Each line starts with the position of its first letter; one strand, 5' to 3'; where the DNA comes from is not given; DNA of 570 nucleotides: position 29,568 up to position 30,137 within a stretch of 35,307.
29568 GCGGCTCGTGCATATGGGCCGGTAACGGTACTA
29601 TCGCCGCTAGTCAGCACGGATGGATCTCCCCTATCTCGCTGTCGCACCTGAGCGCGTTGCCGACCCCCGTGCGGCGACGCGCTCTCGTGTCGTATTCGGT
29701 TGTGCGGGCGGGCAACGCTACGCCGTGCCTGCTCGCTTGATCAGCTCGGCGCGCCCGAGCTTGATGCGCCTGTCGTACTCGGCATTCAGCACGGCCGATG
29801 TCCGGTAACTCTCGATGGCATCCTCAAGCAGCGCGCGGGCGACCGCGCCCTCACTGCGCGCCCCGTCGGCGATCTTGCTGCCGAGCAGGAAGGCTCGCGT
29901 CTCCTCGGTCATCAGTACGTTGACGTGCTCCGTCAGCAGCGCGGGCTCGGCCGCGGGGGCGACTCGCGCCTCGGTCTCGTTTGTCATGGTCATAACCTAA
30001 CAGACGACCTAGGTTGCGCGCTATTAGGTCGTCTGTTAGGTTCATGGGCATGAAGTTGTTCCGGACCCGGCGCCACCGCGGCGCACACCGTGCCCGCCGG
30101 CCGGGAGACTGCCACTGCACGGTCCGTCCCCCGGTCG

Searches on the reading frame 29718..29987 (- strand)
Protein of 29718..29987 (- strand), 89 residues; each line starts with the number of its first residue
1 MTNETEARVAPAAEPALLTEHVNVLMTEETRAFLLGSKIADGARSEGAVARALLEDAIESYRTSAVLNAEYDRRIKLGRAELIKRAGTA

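Call 15: search_protein_families(library=pfam, proteins=[window:29718-29987:-], max_evalue=0.01)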
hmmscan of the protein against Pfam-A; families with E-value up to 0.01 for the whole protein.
window:29718-29987:- (89 aa): 0 families

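Call 16: search_protein_families(library=phrogs, proteins=[window:29718-29987:-], max_evalue=0.01)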
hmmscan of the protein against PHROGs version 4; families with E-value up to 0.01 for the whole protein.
window:29718-29987:- (89 aa): 0 families

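Call 25: find_encoding_contigs(protein=window:29718-29987:-, flank=10000, max_places=6)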
Protein window:29718-29987:- (89 aa): 10 contigs read that carry it; 6 places shown.
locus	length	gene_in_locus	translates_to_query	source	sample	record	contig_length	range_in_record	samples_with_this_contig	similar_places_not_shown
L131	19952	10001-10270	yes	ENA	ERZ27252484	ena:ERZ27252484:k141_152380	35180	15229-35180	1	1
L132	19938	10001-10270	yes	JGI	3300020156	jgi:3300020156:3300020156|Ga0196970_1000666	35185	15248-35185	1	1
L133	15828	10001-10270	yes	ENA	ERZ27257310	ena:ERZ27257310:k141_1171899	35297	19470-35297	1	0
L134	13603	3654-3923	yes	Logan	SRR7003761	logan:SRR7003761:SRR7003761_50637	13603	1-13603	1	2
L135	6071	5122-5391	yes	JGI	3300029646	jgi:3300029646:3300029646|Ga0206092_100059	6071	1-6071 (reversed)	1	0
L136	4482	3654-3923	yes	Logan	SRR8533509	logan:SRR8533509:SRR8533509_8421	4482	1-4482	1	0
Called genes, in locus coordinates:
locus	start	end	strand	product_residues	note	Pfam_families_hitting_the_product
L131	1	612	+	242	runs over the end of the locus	-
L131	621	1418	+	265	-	-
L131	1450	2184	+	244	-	-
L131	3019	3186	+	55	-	-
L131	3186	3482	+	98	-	-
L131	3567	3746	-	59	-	-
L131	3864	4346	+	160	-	-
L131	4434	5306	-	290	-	PF05866:RusA (weak)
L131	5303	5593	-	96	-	-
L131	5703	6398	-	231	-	-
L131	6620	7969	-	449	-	-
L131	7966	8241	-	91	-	-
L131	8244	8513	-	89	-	-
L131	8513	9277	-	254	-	-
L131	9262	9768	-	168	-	PF27111:Rv1352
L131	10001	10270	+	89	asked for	-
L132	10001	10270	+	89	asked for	-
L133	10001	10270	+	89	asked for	-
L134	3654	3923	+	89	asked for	-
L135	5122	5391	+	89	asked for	-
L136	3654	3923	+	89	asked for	-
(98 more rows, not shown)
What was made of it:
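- B and D lie inside co-directional operons (call 25).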

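Call 28: find_related_loci(query=window:29718-29987:-, collection=viral_contigs, flank=6000)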
Query window:29718-29987:- (89 aa) in viral_contigs; peptide patterns used: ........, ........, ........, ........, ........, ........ (x = any residue, [..] = any of these).
48 stretches matched a pattern; 1 encode a relative of the query (tblastn E <= 1e-3); 1 distinct loci.
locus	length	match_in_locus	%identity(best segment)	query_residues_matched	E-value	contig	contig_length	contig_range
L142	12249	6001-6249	73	1-85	3e-35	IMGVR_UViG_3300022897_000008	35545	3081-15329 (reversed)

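Call 34: find_homologous_proteins(query=window:29718-29987:-, max_evalue=0.001)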
Query window:29718-29987:- (89 aa): 49 proteins with E <= 0.001 among 58 candidates.
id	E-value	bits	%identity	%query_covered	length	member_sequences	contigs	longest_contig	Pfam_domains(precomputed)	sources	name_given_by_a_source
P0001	1.2e-46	174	100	100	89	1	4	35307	-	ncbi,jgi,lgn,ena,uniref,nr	ncbi:hypothetical protein [Brevundimonas sp.]|uniref:hypothetical protein n=1 Tax=Brevundimonas sp. 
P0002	1.0e-38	148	88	97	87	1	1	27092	-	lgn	-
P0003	8.2e-37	142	80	98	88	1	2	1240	-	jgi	jgi:hypothetical protein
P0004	4.2e-35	137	82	100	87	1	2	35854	-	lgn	-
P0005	1.9e-33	132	80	97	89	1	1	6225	-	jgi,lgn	jgi:hypothetical protein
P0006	2.1e-33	132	82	100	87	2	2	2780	-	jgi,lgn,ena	-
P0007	2.1e-31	125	78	97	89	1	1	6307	-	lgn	-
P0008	6.6e-30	120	76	97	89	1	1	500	-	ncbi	-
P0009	4.6e-28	115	74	99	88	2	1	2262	-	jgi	jgi:hypothetical protein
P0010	9.6e-28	114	73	96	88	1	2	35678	-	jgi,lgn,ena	-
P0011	1.0e-27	114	73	96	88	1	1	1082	-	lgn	-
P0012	1.8e-27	113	73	97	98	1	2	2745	-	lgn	-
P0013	3.4e-27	112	72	98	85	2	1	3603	-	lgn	-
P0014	4.1e-26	108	72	97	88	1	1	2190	-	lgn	-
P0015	6.5e-26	108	69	97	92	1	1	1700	-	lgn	-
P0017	6.3e-25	105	69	97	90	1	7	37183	-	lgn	-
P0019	1.8e-24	103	69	97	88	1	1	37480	-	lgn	-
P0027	8.9e-24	101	66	98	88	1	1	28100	-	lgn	-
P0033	4.1e-22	96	63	100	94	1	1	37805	-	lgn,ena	-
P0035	1.6e-21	94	64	98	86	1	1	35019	-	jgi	jgi:hypothetical protein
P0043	1.7e-20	91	67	88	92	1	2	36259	-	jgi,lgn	jgi:hypothetical protein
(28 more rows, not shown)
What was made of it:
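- On Leaderless mRNA: gpC' (49 homologues, call 34) and gpB start at gene-finder calls (call 25).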

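Call 35: find_encoding_contigs(protein=P0004, flank=10000, max_places=1)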
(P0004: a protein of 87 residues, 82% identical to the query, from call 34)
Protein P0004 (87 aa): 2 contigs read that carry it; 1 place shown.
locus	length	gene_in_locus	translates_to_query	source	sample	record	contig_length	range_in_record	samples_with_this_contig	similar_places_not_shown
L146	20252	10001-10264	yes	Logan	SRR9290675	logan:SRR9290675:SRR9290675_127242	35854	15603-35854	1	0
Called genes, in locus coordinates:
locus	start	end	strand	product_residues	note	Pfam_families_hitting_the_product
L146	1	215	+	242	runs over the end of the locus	-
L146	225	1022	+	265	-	-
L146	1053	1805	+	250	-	-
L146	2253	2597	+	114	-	-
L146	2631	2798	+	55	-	-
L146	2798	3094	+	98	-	-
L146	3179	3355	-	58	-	-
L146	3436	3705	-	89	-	-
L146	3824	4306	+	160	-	-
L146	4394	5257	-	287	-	PF05866:RusA (weak)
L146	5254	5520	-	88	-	-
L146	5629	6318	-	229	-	-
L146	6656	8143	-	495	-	-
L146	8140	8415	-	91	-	-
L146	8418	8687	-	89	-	-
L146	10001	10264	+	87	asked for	-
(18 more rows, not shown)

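Call 36: find_encoding_contigs(protein=P0017, flank=10000, max_places=1)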
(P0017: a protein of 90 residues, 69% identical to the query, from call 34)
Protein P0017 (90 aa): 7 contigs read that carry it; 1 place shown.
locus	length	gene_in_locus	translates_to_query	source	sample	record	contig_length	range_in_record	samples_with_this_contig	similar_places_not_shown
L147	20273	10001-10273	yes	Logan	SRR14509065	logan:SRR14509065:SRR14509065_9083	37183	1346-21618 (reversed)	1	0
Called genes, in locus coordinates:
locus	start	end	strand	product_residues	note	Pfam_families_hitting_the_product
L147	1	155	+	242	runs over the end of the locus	-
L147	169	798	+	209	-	-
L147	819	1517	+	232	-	-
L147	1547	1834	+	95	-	-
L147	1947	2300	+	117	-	-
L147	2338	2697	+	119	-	-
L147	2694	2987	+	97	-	-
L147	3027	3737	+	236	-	-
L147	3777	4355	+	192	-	PF02037:SAP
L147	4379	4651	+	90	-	-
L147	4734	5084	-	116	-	-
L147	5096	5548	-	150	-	-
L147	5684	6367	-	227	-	-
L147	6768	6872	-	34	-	-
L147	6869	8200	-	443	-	-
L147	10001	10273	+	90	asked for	-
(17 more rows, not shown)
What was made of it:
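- The gene-finder starts of gpC', gpB and the Rv1352-like genes fall on those ATGs (calls 25, 35, 36).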

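Call 37: find_encoding_contigs(protein=P0033, flank=10000, max_places=1)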
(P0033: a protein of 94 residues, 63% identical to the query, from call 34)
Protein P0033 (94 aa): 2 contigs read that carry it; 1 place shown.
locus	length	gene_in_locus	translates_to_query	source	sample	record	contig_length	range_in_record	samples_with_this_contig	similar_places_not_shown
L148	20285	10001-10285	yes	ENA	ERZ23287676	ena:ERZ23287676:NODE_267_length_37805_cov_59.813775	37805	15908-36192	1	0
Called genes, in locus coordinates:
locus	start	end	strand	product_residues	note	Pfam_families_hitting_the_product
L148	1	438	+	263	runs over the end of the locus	-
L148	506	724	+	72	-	-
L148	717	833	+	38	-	-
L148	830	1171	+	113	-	-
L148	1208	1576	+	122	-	-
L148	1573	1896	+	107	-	-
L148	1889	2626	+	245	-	-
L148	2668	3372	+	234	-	-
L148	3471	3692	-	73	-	-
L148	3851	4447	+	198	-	PF02037:SAP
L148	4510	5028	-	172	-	-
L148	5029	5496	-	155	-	-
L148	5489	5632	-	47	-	-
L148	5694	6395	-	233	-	-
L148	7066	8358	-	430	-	-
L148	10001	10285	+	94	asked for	-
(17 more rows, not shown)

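Call 38: find_encoding_contigs(protein=P0035, flank=10000, max_places=1)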
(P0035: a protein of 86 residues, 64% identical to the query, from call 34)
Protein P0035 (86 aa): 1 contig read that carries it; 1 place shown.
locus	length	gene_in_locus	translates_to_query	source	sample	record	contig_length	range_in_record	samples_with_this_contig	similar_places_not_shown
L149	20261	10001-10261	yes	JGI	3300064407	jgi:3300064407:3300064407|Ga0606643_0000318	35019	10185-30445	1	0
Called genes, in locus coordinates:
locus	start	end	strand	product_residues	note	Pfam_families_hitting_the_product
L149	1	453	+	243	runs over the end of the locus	-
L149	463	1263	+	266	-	-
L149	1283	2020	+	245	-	-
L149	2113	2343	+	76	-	-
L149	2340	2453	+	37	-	-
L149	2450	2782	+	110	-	-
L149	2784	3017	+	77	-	PF16945:Phage_r1t_holin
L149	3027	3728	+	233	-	-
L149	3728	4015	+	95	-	-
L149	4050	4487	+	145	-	-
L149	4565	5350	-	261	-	-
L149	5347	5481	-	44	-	-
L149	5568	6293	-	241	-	-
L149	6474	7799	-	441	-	-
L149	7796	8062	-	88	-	-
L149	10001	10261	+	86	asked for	-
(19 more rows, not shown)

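Call 42: find_encoding_contigs(protein=P0019, flank=10000, max_places=1)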
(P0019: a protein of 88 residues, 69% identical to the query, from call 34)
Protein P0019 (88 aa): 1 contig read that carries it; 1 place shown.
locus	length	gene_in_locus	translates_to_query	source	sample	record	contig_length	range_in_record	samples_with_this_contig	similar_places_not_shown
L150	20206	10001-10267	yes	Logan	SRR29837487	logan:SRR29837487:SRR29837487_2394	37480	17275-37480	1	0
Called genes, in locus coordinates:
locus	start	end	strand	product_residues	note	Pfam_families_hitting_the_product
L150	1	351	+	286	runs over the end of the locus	-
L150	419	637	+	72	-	-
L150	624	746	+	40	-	-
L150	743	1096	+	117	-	-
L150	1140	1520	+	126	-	-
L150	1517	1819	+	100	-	-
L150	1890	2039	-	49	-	-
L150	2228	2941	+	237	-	-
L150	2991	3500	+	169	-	-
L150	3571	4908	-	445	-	PF03080:Neprosin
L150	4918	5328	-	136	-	-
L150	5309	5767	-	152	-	PF05866:RusA (weak)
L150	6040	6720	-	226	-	-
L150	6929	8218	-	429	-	-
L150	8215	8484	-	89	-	-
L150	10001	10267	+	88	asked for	-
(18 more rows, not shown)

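Call 43: find_encoding_contigs(protein=P0043, flank=10000, max_places=1)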
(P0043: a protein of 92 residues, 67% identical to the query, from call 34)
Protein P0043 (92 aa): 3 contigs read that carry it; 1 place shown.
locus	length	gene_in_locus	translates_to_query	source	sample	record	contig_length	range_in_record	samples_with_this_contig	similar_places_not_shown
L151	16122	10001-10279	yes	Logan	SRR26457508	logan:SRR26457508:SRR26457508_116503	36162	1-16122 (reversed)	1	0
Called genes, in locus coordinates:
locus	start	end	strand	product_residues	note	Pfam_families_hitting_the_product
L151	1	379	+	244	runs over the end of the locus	-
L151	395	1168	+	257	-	PF21722:Gly_rich_2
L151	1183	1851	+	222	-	-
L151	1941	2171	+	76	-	-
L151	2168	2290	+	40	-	-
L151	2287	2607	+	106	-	-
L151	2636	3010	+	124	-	-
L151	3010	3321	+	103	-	-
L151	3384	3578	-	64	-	-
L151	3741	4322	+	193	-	PF02037:SAP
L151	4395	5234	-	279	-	-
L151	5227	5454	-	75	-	-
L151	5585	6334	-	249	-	-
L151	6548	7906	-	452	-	-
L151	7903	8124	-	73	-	-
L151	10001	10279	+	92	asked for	-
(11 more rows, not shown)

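Call 44: find_encoding_contigs(protein=P0027, flank=10000, max_places=1)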
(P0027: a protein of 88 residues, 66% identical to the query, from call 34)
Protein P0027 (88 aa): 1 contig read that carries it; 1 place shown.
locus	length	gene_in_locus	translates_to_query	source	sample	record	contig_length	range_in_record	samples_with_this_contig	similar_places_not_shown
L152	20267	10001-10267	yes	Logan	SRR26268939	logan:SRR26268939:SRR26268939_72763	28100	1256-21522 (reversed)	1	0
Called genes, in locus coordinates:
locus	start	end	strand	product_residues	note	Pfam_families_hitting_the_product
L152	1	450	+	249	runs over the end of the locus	-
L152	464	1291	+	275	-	PF21722:Gly_rich_2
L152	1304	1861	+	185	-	-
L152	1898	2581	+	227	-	-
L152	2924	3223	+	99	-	-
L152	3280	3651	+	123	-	-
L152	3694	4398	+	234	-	-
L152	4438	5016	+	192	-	PF02037:SAP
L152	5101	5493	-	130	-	-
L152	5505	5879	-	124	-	-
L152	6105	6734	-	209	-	-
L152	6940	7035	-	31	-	-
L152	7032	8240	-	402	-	-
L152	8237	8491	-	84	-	-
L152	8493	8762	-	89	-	-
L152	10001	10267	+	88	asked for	-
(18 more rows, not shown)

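Call 48: search_solved_structures(query=A1, max_evalue=10, show_alignments=2)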
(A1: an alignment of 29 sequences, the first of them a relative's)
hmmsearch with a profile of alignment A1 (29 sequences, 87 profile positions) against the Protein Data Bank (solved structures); distinct sequences matched with E-value up to 10: 1.
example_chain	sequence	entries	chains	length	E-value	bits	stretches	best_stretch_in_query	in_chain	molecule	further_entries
3kh1_A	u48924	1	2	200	0.14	15.5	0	30-83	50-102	Predicted metal-dependent phosphohydrolase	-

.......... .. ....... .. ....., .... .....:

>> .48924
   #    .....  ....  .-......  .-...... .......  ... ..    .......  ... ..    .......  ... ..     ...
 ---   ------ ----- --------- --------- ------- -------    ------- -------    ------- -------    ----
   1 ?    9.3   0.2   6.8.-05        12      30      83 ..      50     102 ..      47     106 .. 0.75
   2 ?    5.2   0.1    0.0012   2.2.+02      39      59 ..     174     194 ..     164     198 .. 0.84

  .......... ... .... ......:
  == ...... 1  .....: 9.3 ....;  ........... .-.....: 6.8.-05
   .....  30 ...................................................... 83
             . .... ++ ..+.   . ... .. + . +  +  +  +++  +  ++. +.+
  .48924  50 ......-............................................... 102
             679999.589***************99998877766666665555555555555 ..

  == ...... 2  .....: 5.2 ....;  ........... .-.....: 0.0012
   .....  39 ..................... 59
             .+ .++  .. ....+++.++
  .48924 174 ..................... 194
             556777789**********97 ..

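Call 49: search_protein_families(library=pfam, alignment_id=A1, max_evalue=1)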
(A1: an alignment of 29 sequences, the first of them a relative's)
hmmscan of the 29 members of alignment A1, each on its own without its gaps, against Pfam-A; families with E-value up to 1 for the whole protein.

A. member 1, P0001 (89 aa): 0 families

B. families by the number of members that match (of 29 scanned): 1 family
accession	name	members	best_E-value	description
PF00463.27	ICL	1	0.17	Isocitrate lyase family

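Call 51: predict_structure(alignment_id=A1)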
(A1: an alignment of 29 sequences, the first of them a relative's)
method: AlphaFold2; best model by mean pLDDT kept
length: 89 residues; sequences in the alignment: 29
mean_pLDDT: 81.7   pTM: 0.59
mean pLDDT of the five models: 81.7, 81.4, 80.4, 80.3, 79.8
residues with pLDDT >= 90: 58; 70-90: 5; 50-70: 17; < 50: 9
segments of 3 or more residues with pLDDT < 50: 1-4, 15-19
pLDDT, mean of each block of 10 residues (from residue 1): 51 50 72 95 93 95 94 97 90
secondary structure, 60 per line:
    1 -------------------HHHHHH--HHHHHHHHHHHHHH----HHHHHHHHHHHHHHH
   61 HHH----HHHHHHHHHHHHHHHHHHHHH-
elements in order: H20-25 H28-41 H46-63 H68-88

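Call 54: fold_search(model_id=the predicted structure, library=pdb)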
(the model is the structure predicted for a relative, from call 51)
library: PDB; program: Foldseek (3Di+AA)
matches with E <= 10: 6; with E <= 0.001: 0
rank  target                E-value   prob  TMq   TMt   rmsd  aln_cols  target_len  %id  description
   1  2wvd_D                6.2e+00  0.16  0.36  0.24   3.1        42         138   12  Structural and mechanistic insights into Helicobacter pylori NikR function (released 2010-01-19)
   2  8t7t_A                7.1e+00  0.02  0.23  0.07   9.3        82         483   16  CryoEM structure of the HisRS-like domain of human GCN2 (released 2024-03-13)
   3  2wvd_B                8.1e+00  0.15  0.37  0.26   2.9        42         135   12  Structural and mechanistic insights into Helicobacter pylori NikR function (released 2010-01-19)
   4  7vp3_C                8.7e+00  0.18  0.38  0.53   2.0        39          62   20  Structure of a transcription factor and DNA complex (released 2022-10-19)
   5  7xcl_C                8.7e+00  0.02  0.24  0.06  15.0        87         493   17  Crystal structure of trimethylamine methyltransferase MttB from Methanosarcina barkeri at 2.5 A resolution (released 2023-01-18)
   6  8r6f_J                9.3e+00  0.03  0.23  0.13   8.9        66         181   23  CryoEM structure of wheat 40S ribosomal subunit, body domain (released 2023-12-27)

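Call 79: search_protein_representatives(alignment_id=A1)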
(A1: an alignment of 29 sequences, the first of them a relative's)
Query: 29 sequences, 87 profile positions. Proteins with E-value up to 0.001 (for the whole library): 39; up to 1e-10: 6; up to 1e-30: 1. The best 39 are listed.
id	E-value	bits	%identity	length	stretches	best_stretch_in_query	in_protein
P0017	1.1e-35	137.6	-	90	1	1-85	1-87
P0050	4.1e-26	107.0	-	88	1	1-85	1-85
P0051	2.2e-22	95.0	-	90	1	1-85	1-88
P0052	1.7e-21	92.2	-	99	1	1-85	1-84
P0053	7.0e-20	87.0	-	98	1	7-86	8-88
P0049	1.7e-17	79.4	-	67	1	26-85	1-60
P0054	6.3e-09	51.9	-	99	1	15-85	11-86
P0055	6.9e-09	51.8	-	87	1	13-83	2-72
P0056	1.6e-08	50.6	-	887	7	35-64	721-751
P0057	3.1e-08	49.7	-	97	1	10-85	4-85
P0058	3.9e-08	49.4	-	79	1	4-47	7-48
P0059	9.0e-08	48.2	-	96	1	9-85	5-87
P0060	4.1e-07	46.1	-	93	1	4-85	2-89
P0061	5.9e-07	45.6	-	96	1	16-85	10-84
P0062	6.6e-07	45.4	-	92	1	5-85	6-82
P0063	1.2e-06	44.6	-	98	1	2-84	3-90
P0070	8.9e-06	41.8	-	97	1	17-85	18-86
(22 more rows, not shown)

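Call 81: search_protein_families(library=pfam, alignment_id=A4, max_evalue=0.5)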
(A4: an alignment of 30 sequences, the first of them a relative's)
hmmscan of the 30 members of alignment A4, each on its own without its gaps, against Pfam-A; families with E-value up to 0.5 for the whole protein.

A. member 1, P0001 (89 aa): 0 families

B. families by the number of members that match (of 30 scanned): 8 families
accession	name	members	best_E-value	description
PF21438.3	Sap1_N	1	0.0038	Switch activating protein 1, N-terminal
PF05724.17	TPMT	1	0.035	Thiopurine S-methyltransferase (TPMT)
PF12732.12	YtxH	1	0.089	YtxH-like protein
PF19790.4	DUF6274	1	0.09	Family of unknown function (DUF6274)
PF23116.1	HHD_RTEL1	1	0.14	RTEL1, HHD domain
PF10507.14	TMEM65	1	0.15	Transmembrane protein 65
PF00765.23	Autoind_synth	1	0.17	Autoinducer synthase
PF24926.1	ACT_ACR9_C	1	0.21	ACT domain-containing protein ACR9, C-terminal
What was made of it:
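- On Ribbon-helix-helix superfamily (for gpC'): No Pfam hit for 29+30 family members at E<=0.5-1 (calls 49, 81).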

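Call 82: search_solved_structures(query=A4, max_evalue=10, show_alignments=3)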
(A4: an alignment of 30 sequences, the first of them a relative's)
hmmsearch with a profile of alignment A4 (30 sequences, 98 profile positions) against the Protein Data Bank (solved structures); distinct sequences matched with E-value up to 10: 1.
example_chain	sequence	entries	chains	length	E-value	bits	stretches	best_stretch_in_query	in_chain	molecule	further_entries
4bmw_A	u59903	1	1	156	1.9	12.2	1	3-57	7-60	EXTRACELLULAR HAEM-BINDING PROTEIN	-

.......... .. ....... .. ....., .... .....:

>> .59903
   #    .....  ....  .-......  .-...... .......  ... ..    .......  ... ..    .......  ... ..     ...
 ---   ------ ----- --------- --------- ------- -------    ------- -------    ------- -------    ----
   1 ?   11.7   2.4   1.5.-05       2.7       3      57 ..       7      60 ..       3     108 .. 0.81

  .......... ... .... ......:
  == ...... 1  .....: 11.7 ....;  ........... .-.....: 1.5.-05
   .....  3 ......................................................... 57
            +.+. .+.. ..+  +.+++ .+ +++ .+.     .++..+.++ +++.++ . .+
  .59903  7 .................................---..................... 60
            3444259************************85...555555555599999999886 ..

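Call 84: find_encoding_contigs(protein=P0057, flank=8000, max_places=2)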
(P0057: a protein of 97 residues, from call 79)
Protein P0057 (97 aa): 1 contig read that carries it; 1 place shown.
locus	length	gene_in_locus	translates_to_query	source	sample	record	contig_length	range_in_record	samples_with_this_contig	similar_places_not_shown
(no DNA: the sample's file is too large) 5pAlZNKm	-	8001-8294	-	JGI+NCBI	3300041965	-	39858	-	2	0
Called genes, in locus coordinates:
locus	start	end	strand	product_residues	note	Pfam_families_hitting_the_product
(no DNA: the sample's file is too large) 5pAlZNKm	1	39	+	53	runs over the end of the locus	-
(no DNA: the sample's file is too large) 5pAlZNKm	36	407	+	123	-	-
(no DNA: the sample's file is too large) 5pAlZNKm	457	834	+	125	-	-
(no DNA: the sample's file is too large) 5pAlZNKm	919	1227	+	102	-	-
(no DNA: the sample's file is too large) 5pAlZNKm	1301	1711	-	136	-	-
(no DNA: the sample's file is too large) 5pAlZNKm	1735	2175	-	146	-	-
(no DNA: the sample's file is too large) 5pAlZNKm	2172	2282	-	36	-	-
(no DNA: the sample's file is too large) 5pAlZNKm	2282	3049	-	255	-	-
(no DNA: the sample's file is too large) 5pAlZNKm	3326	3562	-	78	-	-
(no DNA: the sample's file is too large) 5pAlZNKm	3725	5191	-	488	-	-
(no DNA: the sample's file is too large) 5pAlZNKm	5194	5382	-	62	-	-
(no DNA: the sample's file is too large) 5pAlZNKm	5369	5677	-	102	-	-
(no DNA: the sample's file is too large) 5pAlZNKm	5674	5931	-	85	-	-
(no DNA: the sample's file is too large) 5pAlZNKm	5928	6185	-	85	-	-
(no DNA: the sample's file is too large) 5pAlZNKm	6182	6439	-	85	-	-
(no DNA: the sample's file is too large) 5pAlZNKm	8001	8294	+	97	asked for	-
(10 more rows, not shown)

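Call 85: find_encoding_contigs(protein=P0054, flank=8000, max_places=2)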
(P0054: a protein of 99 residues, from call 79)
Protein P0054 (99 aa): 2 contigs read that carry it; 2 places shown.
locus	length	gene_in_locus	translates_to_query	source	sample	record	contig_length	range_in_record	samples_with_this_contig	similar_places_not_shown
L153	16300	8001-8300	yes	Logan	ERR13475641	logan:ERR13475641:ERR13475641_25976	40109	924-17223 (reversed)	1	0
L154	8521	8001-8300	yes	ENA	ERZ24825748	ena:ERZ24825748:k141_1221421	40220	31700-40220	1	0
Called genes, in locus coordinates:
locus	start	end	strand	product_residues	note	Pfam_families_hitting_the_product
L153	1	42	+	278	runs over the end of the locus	PF01510:Amidase_2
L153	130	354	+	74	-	-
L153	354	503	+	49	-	-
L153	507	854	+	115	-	-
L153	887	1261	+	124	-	-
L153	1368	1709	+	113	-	-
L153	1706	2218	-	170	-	-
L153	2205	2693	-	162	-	-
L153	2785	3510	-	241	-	-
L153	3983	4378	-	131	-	PF00383:dCMP_cyt_deam_1, PF14437:MafB19-deam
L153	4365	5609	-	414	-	-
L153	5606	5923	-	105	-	-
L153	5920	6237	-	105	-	-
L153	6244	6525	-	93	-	-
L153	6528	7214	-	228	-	-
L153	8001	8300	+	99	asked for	-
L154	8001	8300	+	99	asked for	-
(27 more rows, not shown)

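Call 86: predict_structure(alignment_id=A4)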
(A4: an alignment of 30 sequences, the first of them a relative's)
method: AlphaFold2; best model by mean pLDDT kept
length: 89 residues; sequences in the alignment: 30
mean_pLDDT: 92.2   pTM: 0.67
mean pLDDT of the five models: 92.2, 91.6, 91.1, 90.1, 90.0
residues with pLDDT >= 90: 70; 70-90: 16; 50-70: 3; < 50: 0
segments of 3 or more residues with pLDDT < 50: none
pLDDT, mean of each block of 10 residues (from residue 1): 73 85 95 98 96 96 95 97 93
secondary structure, 60 per line:
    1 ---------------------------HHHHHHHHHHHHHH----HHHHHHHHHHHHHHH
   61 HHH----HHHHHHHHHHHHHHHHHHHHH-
elements in order: H28-41 H46-63 H68-88
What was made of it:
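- On Ribbon-helix-helix superfamily (for gpC'): The AF2 model (pLDDT 92) has an extended segment to residue 27, then helices 28-41 and 46-63, plus an extra helix 68-88 (call 86).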

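Call 91: fold_search(model_id=the predicted structure, library=pdb)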
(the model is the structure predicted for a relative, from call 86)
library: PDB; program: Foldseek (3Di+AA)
matches with E <= 10: 22; with E <= 0.001: 0
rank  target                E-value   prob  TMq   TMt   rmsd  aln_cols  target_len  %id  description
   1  6kyt_P                1.9e+00  0.30  0.36  0.44  11.8        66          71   21  The structure of the M. tb toxin MazEF-mt1 complex (released 2020-08-05)
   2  2wvd_D                2.2e+00  0.60  0.44  0.29   2.8        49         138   12  Structural and mechanistic insights into Helicobacter pylori NikR function (released 2010-01-19)
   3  6kyt_Q                2.2e+00  0.47  0.40  0.49  10.0        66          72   12  The structure of the M. tb toxin MazEF-mt1 complex (released 2020-08-05)
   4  1y9b_A                2.8e+00  0.21  0.37  0.40  11.2        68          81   19  Structure of Conserved Putative Transcriptional Factor from Vibrio cholerae O1 biovar eltor str. N16961 (released 2005-01-25)
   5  7ycs_B                3.5e+00  0.28  0.48  0.47   5.3        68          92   22  Heterotetramer of Antitoxin PrpA together with Toxin PrpT from Pseudoalteromonas rubra (released 2022-09-21)
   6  6kyt_C                4.0e+00  0.18  0.37  0.44  10.1        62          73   21  The structure of the M. tb toxin MazEF-mt1 complex (released 2020-08-05)
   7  7vp6_J                4.5e+00  0.51  0.41  0.74   1.5        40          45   20  Structure of a transcription factor and DNA complex (released 2022-10-19)
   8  2hza_A                4.5e+00  0.33  0.44  0.31   2.7        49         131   14  Nickel-bound full-length Escherichia coli NikR (released 2006-08-22)
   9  7ycs_D                4.5e+00  0.20  0.47  0.52   6.2        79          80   22  Heterotetramer of Antitoxin PrpA together with Toxin PrpT from Pseudoalteromonas rubra (released 2022-09-21)
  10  1q5v_C                5.2e+00  0.47  0.45  0.35   1.0        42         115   14  Apo-NikR (released 2003-09-30)
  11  6gts_C                5.2e+00  0.11  0.41  0.43  13.3        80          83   16  Structure of the AtaT-AtaR complex bound DNA (released 2019-03-06)
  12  6zxf_J                5.2e+00  0.07  0.29  0.17   8.6        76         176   14  Cryo-EM structure of a late human pre-40S ribosomal subunit - State G (released 2020-12-02)
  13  6gyg_B                5.9e+00  0.28  0.54  0.74   2.6        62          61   13  X-ray structure of the apo form of the establishement gene regulator Reg576 of the G+ plasmid p576 (released 2018-10-17)
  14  8r6f_J                5.9e+00  0.07  0.28  0.16   9.9        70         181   20  CryoEM structure of wheat 40S ribosomal subunit, body domain (released 2023-12-27)
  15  7vp3_C                6.4e+00  0.30  0.41  0.56   2.1        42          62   19  Structure of a transcription factor and DNA complex (released 2022-10-19)
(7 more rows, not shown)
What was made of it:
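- Most of the weak Foldseek hits are RHH proteins (calls 86, 91). The weak structural hits for gpC' are mostly RHH repressors and antitoxins (call 91).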
